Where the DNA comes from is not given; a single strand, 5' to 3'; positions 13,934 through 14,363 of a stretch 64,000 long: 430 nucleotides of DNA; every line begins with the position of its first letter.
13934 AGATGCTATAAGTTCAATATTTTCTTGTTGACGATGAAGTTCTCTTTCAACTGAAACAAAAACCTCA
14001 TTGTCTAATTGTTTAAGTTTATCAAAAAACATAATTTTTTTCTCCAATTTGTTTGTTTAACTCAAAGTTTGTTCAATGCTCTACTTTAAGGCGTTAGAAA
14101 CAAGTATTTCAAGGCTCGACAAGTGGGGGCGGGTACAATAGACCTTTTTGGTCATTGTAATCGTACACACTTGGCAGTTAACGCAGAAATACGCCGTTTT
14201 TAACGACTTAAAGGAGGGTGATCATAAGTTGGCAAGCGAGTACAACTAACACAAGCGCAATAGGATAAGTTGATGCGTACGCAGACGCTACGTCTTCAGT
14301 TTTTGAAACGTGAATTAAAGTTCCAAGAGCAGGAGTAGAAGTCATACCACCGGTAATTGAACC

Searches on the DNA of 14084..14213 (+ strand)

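Call 17: build_rna_model(alignment_id=A2)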
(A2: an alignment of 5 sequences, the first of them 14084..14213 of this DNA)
Model R1 built from alignment A2 (5 sequences, 130 columns); structure: RNAalifold consensus.
model positions 128; base pairs 39; branch points 0; effective number of sequences 1.52; information 0.59 bits per position. Calibrated on 0.2 Mb of random sequence (short: E-values are rough).
structure used (alignment columns):
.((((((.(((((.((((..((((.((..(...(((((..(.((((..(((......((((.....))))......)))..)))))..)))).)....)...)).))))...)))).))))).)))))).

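Call 18: search_with_rna_model(model_id=R1, source=window, filters=off, max_evalue=10)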
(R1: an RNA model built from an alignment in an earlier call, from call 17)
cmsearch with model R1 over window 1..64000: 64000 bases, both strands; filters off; matches with E-value up to 10: 58.
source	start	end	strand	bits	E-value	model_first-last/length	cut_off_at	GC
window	15696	15823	+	128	3.3e-29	1-128/128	no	0.45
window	38125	38252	+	124.8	2.1e-28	1-128/128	no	0.42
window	31082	31208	+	124.7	2.1e-28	1-128/128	no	0.39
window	14084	14213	+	119.3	4.6e-27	1-128/128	no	0.42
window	37891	38016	-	117.5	1.3e-26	1-128/128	no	0.38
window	38125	38252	-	29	8.8e-05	1-128/128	no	0.42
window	15696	15823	-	27.1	0.00026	1-128/128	no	0.45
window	14084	14213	-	24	0.0015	1-128/128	no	0.42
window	31082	31208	-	18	0.045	1-128/128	no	0.39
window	15622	15658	+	14.8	0.29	1-128/128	no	0.41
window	41023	41065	-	14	0.44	1-128/128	no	0.3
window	59820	59900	+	14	0.44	1-128/128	no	0.32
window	41023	41065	+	13.8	0.51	1-128/128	no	0.3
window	30593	30632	-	12.7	0.93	1-128/128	no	0.55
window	15623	15657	-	12.4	1.1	1-128/128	no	0.43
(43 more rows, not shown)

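Call 26: search_with_rna_model(model_id=R1, sources=[L001, L002, L003, L004, L005, L006, L007, L008, L009, L010, L011, L012, L013, L014, L015, L016, L017, L018, L019, L020, L021, L022, L023, L024, L025, L026, L027, L028, L029, L030, L031, L032, L033, L034, L035, L036, L037, L038, L039, L040, L041, L042, L043, L044, L045, L046, L047, L048, L049, L050, L051, L052, L053, L054, L055, L056, L057, L058, L059, L060, L061, L062, L063, L064, L065, L066, L067, L068, L069, L070, L071, L072, L073, L074, L075, L076, L077, L078, L079, L080, L081, L082, L083, L084, L085, L086, L087, L088, L089, L090, L091, L092, L093, L094, L095, L096, L097, L098, L099, L100], max_evalue=0.001, make_alignment=true)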
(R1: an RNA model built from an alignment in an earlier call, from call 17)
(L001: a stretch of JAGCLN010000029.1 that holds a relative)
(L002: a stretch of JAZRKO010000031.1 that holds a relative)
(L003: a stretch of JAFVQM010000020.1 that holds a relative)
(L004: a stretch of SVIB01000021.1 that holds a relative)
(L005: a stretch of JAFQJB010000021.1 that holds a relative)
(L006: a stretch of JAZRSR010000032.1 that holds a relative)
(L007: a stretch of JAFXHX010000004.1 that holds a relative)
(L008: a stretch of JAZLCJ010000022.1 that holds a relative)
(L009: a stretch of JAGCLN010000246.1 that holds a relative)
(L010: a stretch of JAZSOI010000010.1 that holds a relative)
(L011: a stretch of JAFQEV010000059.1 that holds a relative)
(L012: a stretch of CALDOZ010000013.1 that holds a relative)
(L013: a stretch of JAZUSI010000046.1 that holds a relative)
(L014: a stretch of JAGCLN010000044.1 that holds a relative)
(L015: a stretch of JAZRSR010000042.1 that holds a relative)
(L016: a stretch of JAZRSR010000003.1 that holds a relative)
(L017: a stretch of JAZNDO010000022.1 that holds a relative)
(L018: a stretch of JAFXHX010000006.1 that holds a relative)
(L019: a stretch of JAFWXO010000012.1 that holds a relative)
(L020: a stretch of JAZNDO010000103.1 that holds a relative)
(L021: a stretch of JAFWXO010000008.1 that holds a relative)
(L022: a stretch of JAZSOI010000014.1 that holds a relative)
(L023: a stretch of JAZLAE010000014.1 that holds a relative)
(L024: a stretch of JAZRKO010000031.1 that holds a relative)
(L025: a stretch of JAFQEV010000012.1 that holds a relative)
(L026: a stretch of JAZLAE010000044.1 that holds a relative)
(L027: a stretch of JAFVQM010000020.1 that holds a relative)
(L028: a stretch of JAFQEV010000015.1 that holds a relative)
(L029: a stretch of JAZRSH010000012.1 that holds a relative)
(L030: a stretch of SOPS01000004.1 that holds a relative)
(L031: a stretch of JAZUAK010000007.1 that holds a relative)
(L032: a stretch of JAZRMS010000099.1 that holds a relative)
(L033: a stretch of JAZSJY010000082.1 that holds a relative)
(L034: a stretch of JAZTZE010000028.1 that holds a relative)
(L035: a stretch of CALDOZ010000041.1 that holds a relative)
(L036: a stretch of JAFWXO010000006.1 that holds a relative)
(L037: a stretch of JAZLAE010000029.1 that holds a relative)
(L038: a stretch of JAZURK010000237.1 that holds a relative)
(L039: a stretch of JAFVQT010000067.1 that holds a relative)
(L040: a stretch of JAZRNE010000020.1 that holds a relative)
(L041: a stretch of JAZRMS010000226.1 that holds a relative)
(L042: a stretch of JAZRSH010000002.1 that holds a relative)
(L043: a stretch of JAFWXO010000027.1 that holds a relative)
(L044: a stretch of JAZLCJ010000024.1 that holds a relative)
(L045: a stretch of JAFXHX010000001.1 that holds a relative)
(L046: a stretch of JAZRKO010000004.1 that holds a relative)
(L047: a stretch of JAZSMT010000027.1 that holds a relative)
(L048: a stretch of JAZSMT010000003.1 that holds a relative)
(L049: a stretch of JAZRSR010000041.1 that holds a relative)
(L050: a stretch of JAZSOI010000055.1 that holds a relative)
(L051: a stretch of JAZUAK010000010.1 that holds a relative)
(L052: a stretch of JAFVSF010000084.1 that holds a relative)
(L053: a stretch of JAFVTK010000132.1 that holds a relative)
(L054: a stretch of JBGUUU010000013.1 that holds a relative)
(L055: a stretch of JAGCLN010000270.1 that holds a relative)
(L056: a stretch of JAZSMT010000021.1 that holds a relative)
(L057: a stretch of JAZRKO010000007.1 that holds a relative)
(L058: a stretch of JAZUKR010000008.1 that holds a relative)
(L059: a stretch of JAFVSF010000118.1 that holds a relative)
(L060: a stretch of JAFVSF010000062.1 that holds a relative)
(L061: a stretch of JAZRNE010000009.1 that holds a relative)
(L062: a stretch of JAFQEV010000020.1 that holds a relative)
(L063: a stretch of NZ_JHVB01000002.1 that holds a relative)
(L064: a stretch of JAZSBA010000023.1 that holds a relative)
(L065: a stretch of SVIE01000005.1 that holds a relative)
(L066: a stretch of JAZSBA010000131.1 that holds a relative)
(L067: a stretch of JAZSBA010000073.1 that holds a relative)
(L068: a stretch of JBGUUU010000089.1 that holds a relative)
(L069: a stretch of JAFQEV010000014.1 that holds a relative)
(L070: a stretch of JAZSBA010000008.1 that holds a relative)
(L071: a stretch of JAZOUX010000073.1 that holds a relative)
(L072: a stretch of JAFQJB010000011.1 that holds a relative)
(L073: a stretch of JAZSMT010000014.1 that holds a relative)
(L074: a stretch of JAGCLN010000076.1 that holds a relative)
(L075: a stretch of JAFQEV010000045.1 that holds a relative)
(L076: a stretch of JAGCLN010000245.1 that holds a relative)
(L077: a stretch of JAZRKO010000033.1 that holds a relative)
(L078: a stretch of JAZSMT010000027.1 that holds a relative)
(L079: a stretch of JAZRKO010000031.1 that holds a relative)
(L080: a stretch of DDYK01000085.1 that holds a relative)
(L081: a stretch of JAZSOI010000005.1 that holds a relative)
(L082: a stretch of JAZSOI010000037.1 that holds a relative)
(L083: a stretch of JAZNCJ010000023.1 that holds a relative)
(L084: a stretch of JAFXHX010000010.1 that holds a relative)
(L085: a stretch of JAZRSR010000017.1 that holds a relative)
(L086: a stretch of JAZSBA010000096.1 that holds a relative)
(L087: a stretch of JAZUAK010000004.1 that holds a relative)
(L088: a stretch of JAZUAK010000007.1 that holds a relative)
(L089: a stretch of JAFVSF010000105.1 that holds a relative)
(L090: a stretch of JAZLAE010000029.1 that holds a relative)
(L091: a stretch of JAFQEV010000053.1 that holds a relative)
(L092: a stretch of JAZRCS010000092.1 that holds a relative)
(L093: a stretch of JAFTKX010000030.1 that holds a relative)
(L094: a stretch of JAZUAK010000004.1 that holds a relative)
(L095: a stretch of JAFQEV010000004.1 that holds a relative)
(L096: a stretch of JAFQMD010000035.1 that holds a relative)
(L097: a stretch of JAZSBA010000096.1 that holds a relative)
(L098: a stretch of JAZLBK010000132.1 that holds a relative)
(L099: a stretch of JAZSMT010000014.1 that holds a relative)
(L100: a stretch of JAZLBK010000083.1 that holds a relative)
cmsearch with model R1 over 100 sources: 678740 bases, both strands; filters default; matches with E-value up to 0.001: 136.
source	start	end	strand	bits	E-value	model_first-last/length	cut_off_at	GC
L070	4873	5000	+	123.8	3.9e-27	1-128/128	no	0.44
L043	5854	5979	+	119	6.1e-26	1-128/128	no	0.42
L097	167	296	-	117.8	1.1e-25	1-128/128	no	0.42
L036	3814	3939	+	117.4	1.5e-25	1-128/128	no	0.46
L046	1336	1463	+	115.7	3.9e-25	1-128/128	no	0.48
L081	4238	4363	-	115.6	4e-25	1-128/128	no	0.42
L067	31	160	+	114.9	6.2e-25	1-128/128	no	0.4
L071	3849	3975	-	114.6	7.3e-25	1-128/128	no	0.4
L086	2614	2740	-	114.4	8e-25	1-128/128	no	0.44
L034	3727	3854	+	114.4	8.2e-25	1-128/128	no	0.44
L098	3218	3344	-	113.9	1.1e-24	1-128/128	no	0.42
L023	2770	2897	-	113.7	1.2e-24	1-128/128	no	0.41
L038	403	530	-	111.7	3.8e-24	1-128/128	no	0.38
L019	4698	4823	+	111.3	4.8e-24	1-128/128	no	0.4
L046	5564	5690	+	110.5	7.2e-24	1-128/128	no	0.39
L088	4566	4692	-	110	9.7e-24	1-128/128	no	0.43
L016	7704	7833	-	109.3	1.4e-23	1-128/128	no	0.42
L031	4924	5051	-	109.1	1.7e-23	1-128/128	no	0.41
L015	197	326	+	108.1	2.8e-23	1-128/128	no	0.43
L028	2526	2656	+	107.7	3.6e-23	1-128/128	no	0.41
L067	321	450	+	107.7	3.7e-23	1-128/128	no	0.42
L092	6791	6919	-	107.3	4.4e-23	1-128/128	no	0.43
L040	3224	3350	+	107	5.5e-23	1-128/128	no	0.43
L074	3249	3379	-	106.8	6.1e-23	1-128/128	no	0.47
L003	5737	5865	-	106.6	6.7e-23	1-128/128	no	0.42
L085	2467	2596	-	106.3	8.1e-23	1-128/128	no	0.43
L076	173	301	-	105.9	1e-22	1-128/128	no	0.46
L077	6415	6542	-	105.8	1.1e-22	1-128/128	no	0.47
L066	1306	1432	-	105.7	1.1e-22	1-128/128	no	0.42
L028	2397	2523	+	105.4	1.3e-22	1-128/128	no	0.42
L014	6014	6144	+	104.6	2e-22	1-128/128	no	0.46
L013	1625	1751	+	104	2.9e-22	1-128/128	no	0.4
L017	1561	1689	-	104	2.9e-22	1-128/128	no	0.4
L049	3805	3936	-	103.5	4e-22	1-128/128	no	0.41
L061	5284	5409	+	103.4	4.1e-22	1-128/128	no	0.41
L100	7245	7372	-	103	5.2e-22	1-128/128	no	0.42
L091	1207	1333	+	102.9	5.4e-22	1-128/128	no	0.37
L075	2615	2741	+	102.5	6.8e-22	1-128/128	no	0.35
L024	6616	6742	-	102.5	6.9e-22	1-128/128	no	0.39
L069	1043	1172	-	102.5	7.1e-22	1-128/128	no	0.46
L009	1657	1786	-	102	9.1e-22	1-128/128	no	0.42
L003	3698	3825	-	101.3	1.4e-21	1-128/128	no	0.41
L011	490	620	+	101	1.7e-21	1-128/128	no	0.4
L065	4247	4374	-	100.3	2.4e-21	1-128/128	no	0.41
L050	4707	4837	-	100.1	2.8e-21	1-128/128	no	0.47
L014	1929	2055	+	99.8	3.2e-21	1-128/128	no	0.39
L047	446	572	+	98.4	7.1e-21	1-128/128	no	0.43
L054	190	318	-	98.3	7.5e-21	1-128/128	no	0.41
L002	1933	2058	-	98.3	7.5e-21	1-128/128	no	0.39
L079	608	735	-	97.9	9.3e-21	1-128/128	no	0.44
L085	2601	2730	-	97.7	1e-20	1-128/128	no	0.42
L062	555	684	-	97.7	1.1e-20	1-128/128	no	0.44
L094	1035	1162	-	97.6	1.1e-20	1-128/128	no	0.41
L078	4502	4628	+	96.5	2.1e-20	1-128/128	no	0.35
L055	158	287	+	95.9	2.9e-20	1-128/128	no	0.47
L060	4812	4940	-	95.7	3.3e-20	1-128/128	no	0.41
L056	3128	3254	+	94.9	5.3e-20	1-128/128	no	0.39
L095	2565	2694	-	94.7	6e-20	1-128/128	no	0.47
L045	4795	4922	-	94.4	7e-20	1-128/128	no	0.42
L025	6046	6175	+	94.4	7e-20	1-128/128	no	0.46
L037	4265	4391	-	93.6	1.1e-19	1-128/128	no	0.38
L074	3384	3514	-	93.4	1.2e-19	1-128/128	no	0.45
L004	1747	1875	-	93.2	1.3e-19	1-128/128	no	0.4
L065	4047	4172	-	93.2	1.4e-19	1-128/128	no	0.48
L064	5691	5821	+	93.1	1.4e-19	1-128/128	no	0.44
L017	1830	1957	-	92.9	1.6e-19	1-128/128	no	0.44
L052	4180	4308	-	92.4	2.1e-19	1-128/128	no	0.43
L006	862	988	+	92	2.7e-19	1-128/128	no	0.41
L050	2033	2163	-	91.7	3.2e-19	1-128/128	no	0.44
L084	5767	5897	+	91.5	3.6e-19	1-128/128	no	0.46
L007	6185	6312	-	91.1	4.5e-19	1-128/128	no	0.44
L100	314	441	-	91.1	4.6e-19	1-128/128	no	0.44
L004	1474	1602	-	90.8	5.2e-19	1-128/128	no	0.4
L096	224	353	-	90.6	5.9e-19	1-128/128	no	0.39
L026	6269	6397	+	90.2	7.5e-19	1-128/128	no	0.44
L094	5614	5742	-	89.7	9.9e-19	1-128/128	no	0.4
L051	3498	3625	+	89.3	1.3e-18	1-128/128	no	0.4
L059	4278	4406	+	89.1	1.4e-18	1-128/128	no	0.44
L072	1491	1618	+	88.7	1.7e-18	1-128/128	no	0.45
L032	3334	3462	+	88.6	1.9e-18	1-128/128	no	0.46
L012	5226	5352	-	88.5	2e-18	1-128/128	no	0.4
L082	2615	2742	-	87.7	3.1e-18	1-128/128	no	0.34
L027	4505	4632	-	87.2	4.1e-18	1-128/128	no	0.47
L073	1305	1433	-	87.1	4.3e-18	1-128/128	no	0.42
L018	2189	2316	+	87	4.7e-18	1-128/128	no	0.46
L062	881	999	-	85.8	9.3e-18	9-128/128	5'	0.37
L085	2735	2861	-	85.6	1e-17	1-128/128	no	0.42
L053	2679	2804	+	85.1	1.4e-17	1-128/128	no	0.4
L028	1038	1166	+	83.2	4e-17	1-128/128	no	0.47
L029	2254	2381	+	82.8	5e-17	1-128/128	no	0.35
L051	3367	3495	+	82.8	5.1e-17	1-128/128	no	0.4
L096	2554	2683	-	81.8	8.9e-17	1-128/128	no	0.41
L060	6788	6917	-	80.6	1.7e-16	1-128/128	no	0.39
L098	3345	3472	-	80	2.5e-16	1-128/128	no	0.38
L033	357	483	+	78.8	4.8e-16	1-128/128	no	0.39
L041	1432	1556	+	78.2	7e-16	1-128/128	no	0.39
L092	6973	7096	-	78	7.6e-16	1-128/128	no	0.42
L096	2423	2551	-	77.5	1e-15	1-128/128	no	0.41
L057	3072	3200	-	77.1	1.3e-15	1-128/128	no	0.42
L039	5632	5759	-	76.2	2.1e-15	1-128/128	no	0.42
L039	1284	1412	-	75.5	3.1e-15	1-128/128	no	0.49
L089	130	258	-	75.2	3.8e-15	1-128/128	no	0.43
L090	2236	2362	-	74.5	5.6e-15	1-128/128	no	0.4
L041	1559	1674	+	73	1.3e-14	1-117/128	3'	0.47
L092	7141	7263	-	69.4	9.9e-14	1-128/128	no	0.36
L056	1622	1751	+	68.2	2.1e-13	1-128/128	no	0.47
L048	2693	2811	+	67.9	2.4e-13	1-128/128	no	0.39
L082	1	113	-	66.8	4.4e-13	1-113/128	3'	0.49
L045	4956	5085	-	65.5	9.5e-13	1-128/128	no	0.41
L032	3530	3654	+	65.2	1.1e-12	1-128/128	no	0.42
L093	3836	3964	+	63.3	3.2e-12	1-128/128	no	0.43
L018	2356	2486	+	62.9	4e-12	1-128/128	no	0.47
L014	1697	1832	+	60.9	1.3e-11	1-128/128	no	0.4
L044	3632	3722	+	51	3.5e-09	17-112/128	no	0.47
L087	1421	1497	-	49.8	6.8e-09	1-128/128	no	0.36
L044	3792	3897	+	49.6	7.9e-09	1-128/128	no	0.44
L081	3318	3428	-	49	1.1e-08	1-128/128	no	0.38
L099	3918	4046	-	48.1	1.8e-08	1-128/128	no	0.47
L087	4353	4478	-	47.9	2.1e-08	1-128/128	no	0.44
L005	1190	1314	-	47.6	2.5e-08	1-128/128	no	0.51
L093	3595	3721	+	45.7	7.2e-08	1-128/128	no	0.36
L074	3531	3596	-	43.6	2.3e-07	62-128/128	5'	0.39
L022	5871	6066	+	43.2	3e-07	1-128/128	no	0.41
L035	2672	2763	+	42.8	3.8e-07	1-92/128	3'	0.42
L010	7201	7311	+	42.8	3.8e-07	1-128/128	no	0.41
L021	5877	6045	+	41.5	7.8e-07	1-128/128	no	0.35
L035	1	74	+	41.4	8.5e-07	54-128/128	5'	0.34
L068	1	97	-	35.8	2e-05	1-96/128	3'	0.44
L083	3684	3809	-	35.4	2.5e-05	1-128/128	no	0.4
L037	7561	7666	-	33.8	6e-05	1-128/128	no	0.43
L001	5409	5474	+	33.5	7.5e-05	1-65/128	3'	0.45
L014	5926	6002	+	33.2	8.8e-05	23-105/128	no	0.47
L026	1725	1830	+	32.9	0.0001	1-128/128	no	0.43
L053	217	341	+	32.5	0.00013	1-128/128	no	0.48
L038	532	617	-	32.1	0.00017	21-108/128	no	0.48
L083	3855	3961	-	31.6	0.00022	1-128/128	no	0.43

Alignment A3: 136 matches aligned to the model, 265 columns, each read 5' to 3' on its own strand. Consensus structure (alignment columns), stored with it:
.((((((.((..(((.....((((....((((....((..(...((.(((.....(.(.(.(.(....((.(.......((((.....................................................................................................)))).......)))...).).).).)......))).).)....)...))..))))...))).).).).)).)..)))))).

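Call 37: search_with_rna_model(model_id=R1, sources=[L101, L102, L103, L104, L105, L106, L107, L108, L109, L110, L111, L112, L113, L114, L115, L116, L117, L118, L119, L120, L121, L122, L123, L124], max_evalue=0.01)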
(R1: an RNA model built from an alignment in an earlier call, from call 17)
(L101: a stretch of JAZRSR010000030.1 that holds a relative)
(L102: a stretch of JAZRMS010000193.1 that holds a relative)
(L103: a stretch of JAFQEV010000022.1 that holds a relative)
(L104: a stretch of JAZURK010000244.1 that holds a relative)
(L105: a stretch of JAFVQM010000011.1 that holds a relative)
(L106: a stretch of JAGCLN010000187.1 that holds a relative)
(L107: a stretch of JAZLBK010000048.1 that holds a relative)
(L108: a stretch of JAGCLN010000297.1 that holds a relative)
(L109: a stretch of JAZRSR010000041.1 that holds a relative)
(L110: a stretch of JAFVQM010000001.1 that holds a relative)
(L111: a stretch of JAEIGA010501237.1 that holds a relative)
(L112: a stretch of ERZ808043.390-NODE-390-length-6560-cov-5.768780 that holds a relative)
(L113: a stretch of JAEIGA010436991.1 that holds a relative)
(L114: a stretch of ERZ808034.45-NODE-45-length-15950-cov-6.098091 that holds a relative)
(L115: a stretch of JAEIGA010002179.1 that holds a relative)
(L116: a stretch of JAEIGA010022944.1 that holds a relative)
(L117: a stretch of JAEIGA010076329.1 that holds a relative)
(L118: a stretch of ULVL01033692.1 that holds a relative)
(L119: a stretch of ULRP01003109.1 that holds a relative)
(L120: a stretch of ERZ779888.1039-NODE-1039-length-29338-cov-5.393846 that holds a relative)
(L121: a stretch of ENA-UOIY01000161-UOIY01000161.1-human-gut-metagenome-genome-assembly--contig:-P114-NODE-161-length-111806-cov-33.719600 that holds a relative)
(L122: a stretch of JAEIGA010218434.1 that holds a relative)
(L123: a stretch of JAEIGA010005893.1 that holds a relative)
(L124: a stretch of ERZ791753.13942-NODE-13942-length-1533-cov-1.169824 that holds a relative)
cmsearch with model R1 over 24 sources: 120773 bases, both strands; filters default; matches with E-value up to 0.01: 17.
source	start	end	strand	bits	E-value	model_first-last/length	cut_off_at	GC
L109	621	747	-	114.9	1.1e-25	1-128/128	no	0.4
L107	1013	1140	+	114.3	1.5e-25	1-128/128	no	0.41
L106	6172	6300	-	111.9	6e-25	1-128/128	no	0.4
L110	7117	7245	+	110.8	1.1e-24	1-128/128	no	0.44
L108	61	190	+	106.5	1.2e-23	1-128/128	no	0.42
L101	6512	6641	+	105.2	2.7e-23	1-128/128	no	0.43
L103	2545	2671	+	103.3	7.6e-23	1-128/128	no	0.35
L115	2644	2769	-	98.1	1.5e-21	1-128/128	no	0.4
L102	236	363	-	97.7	1.9e-21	1-128/128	no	0.41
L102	414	540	-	96.7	3.4e-21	1-128/128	no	0.43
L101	7869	7999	+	93.6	2e-20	1-128/128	no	0.44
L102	542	670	-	92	4.7e-20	1-128/128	no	0.41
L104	7032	7158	-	77.9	1.5e-16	1-128/128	no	0.39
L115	2770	2893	-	70.9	7.8e-15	1-128/128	no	0.35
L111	1597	1726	-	65.5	1.7e-13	1-128/128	no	0.41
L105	5400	5520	+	64.2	3.5e-13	4-125/128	no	0.4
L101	7708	7835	+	49.7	1.3e-09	1-128/128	no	0.42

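Call 59: search_with_rna_model(model_id=R1, sources=[L132, L125, L131], max_evalue=0.01)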
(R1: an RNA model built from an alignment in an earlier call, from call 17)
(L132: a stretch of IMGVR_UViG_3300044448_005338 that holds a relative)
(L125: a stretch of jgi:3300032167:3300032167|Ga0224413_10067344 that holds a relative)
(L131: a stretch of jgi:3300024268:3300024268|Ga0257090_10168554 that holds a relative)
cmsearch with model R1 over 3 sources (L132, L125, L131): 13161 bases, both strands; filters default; matches with E-value up to 0.01: 3.
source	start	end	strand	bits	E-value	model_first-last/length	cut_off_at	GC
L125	2561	2688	-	124.8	4.2e-29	1-128/128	no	0.42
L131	928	1054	-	124.4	5.3e-29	1-128/128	no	0.4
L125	2797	2922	+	117.5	2.6e-27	1-128/128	no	0.38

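Call 74: build_rna_model(alignment_id=A3)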
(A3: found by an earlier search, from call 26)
Model R2 built from alignment A3 (136 sequences, 265 columns); structure: stored with the alignment.
model positions 127; base pairs 39; branch points 0; effective number of sequences 4.28; information 0.59 bits per position. Calibrated on 0.2 Mb of random sequence (short: E-values are rough).
structure used (alignment columns):
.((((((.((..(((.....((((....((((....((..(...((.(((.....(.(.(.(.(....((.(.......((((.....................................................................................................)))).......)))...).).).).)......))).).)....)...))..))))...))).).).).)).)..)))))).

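Call 75: search_with_rna_model(model_id=R2, source=window, filters=off, max_evalue=1)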
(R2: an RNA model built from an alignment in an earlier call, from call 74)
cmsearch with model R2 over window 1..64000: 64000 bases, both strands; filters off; matches with E-value up to 1: 11.
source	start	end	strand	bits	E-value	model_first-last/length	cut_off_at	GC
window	31082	31208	+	120.3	4.7e-28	1-127/127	no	0.39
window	14084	14213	+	115.8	6.5e-27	1-127/127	no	0.42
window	37891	38016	-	110.3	1.7e-25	1-127/127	no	0.38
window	38125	38252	+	109.7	2.4e-25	1-127/127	no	0.42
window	15696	15823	+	106.3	1.8e-24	1-127/127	no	0.45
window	15696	15823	-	24.2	0.0022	1-127/127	no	0.45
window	38125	38252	-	22.2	0.0074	1-127/127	no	0.42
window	14084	14213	-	18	0.089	1-127/127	no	0.42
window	55192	55261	+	15.7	0.33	1-127/127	no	0.33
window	15610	15671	+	15.4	0.41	1-127/127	no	0.29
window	52036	52076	-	14.9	0.54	1-127/127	no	0.29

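Call 84: search_with_rna_model(model_id=R2, source=L133, max_evalue=0.01)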
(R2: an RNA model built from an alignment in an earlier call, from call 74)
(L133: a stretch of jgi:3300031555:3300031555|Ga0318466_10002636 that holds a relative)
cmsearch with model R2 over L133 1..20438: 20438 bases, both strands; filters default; matches with E-value up to 0.01: 0.
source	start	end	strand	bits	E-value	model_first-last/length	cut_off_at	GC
